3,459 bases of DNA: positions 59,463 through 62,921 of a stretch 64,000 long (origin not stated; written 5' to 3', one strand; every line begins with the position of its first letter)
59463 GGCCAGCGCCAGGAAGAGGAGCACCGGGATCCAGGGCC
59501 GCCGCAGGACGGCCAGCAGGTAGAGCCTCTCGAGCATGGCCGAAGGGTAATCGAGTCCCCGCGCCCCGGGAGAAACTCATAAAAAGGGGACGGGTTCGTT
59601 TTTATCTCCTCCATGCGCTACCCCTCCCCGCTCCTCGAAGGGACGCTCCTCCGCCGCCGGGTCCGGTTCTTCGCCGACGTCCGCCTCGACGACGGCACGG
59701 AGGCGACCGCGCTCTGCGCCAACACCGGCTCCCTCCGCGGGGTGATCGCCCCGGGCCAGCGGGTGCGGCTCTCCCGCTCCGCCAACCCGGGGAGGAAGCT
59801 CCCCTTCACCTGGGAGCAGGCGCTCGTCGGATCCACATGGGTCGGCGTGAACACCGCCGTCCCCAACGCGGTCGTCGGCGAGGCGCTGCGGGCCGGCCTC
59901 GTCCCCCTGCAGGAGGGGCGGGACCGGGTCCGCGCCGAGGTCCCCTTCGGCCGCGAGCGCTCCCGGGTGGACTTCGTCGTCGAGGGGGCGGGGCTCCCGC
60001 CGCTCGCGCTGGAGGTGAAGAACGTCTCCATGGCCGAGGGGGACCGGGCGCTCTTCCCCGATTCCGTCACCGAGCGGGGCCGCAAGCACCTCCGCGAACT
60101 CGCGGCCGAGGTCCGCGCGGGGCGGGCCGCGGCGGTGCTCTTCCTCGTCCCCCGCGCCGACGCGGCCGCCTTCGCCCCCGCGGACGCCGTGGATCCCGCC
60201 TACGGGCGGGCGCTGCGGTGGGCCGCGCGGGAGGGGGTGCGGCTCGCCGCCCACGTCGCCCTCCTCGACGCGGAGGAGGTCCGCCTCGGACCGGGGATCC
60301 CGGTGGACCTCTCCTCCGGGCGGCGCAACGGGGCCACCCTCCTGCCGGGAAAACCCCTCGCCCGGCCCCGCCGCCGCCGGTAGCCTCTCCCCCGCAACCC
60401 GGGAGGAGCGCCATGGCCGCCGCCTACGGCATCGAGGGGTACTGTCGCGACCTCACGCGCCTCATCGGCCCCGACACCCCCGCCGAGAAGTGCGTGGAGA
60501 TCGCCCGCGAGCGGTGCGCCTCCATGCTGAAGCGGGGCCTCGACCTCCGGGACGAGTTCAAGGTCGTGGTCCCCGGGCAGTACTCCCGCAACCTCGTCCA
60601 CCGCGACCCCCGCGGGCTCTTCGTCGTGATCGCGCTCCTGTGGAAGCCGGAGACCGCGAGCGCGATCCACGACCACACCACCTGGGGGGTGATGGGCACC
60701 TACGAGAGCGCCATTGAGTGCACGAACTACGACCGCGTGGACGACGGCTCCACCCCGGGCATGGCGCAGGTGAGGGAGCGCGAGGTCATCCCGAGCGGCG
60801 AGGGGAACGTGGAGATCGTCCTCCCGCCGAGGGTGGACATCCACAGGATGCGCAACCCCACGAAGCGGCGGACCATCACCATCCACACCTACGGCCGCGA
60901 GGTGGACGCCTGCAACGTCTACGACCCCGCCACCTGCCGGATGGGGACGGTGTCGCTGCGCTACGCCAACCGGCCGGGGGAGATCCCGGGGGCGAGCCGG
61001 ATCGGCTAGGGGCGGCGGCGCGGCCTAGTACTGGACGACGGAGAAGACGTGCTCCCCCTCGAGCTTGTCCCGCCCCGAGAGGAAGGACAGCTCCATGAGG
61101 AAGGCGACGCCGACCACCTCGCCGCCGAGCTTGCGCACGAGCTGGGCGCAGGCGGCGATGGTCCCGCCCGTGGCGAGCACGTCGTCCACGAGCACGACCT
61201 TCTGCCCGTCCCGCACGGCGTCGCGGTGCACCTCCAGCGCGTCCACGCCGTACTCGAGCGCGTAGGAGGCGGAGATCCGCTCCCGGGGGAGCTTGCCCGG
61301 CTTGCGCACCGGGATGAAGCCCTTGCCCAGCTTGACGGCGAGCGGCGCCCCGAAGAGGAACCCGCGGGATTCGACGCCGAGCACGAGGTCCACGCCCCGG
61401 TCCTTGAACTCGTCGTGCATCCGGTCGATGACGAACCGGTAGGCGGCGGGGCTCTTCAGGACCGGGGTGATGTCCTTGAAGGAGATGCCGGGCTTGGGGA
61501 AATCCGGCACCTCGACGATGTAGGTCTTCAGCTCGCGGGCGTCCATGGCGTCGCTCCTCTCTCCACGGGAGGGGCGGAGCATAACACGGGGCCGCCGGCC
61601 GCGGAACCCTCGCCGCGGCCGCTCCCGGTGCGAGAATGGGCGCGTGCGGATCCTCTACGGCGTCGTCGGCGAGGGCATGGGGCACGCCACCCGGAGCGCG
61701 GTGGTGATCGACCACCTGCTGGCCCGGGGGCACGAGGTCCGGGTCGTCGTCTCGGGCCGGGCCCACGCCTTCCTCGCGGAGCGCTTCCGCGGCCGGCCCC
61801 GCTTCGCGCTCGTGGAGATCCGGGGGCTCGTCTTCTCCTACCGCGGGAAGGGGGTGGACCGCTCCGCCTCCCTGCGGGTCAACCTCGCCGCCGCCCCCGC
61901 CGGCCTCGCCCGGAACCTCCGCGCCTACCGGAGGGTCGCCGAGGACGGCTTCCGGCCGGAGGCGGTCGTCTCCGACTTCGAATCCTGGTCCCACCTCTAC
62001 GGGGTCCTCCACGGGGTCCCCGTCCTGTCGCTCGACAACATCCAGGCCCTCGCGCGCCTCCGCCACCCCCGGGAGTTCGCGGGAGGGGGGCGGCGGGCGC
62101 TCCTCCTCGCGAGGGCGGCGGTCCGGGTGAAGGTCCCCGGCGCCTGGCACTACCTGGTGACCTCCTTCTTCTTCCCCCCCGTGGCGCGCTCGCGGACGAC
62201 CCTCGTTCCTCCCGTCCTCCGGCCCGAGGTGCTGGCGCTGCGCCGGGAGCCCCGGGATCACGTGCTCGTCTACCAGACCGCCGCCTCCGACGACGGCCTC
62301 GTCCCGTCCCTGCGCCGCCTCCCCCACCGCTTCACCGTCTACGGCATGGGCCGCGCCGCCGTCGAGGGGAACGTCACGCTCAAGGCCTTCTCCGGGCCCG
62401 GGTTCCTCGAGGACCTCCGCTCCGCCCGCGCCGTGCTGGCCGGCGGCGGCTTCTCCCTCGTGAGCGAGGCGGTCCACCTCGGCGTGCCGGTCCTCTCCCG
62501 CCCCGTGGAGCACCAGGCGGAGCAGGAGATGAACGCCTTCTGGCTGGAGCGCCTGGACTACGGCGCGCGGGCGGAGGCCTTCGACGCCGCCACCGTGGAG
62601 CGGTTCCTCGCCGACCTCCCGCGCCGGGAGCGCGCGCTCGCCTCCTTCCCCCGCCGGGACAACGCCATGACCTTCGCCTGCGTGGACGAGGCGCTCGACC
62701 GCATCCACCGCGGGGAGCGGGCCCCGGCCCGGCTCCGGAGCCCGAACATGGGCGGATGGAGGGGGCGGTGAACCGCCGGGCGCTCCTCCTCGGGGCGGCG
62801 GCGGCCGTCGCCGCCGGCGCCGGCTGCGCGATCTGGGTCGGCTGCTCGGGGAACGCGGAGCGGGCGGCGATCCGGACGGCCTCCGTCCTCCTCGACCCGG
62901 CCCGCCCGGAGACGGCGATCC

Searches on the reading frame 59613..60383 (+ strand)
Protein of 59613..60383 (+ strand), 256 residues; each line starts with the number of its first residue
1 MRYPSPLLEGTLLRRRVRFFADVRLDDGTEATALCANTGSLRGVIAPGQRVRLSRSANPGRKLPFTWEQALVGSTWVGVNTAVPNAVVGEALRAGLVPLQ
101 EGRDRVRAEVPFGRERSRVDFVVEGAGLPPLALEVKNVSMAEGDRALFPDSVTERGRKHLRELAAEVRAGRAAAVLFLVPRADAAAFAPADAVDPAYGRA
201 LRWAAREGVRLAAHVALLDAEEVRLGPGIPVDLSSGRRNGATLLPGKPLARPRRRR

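Call 26: search_protein_families(library=pfam, proteins=[window:59613-60383:+], max_evalue=0.01)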
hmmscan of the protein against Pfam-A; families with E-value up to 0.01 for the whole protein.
window:59613-60383:+ (256 aa): 2 families
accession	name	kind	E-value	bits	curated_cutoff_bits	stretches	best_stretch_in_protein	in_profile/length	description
PF03749.19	SfsA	-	1.1e-38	132.7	22.8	1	83-220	2-136/138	Sugar fermentation stimulation protein RE domain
PF17746.7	SfsA_N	-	4.2e-19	68.9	25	1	13-79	1-63/63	SfsA N-terminal OB domain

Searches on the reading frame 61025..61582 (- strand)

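Call 26: search_protein_families(library=pfam, proteins=[window:61025-61582:-], max_evalue=0.01)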
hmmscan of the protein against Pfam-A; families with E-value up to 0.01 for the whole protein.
window:61025-61582:- (185 aa): 3 families
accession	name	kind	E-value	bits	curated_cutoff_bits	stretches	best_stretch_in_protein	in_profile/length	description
PF00156.33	Pribosyltran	-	4.1e-15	55.9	26.3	1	49-163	16-124/158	Phosphoribosyl transferase domain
PF14681.12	UPRTase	-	0.00038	20.4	27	1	125-174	119-168/206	Uracil phosphoribosyltransferase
PF15609.12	PRTase_2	-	0.0068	16.4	28.8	1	117-152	110-146/188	Phosphoribosyl transferase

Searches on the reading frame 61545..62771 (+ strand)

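Call 26: search_protein_families(library=pfam, proteins=[window:61545-62771:+], max_evalue=0.01)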
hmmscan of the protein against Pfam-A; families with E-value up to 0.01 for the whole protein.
window:61545-62771:+ (408 aa): 1 family
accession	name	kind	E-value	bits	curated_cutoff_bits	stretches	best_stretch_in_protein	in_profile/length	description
PF13528.12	Glyco_trans_1_3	-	3e-106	355.7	25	1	35-359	2-322/322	Glycosyl transferase family 1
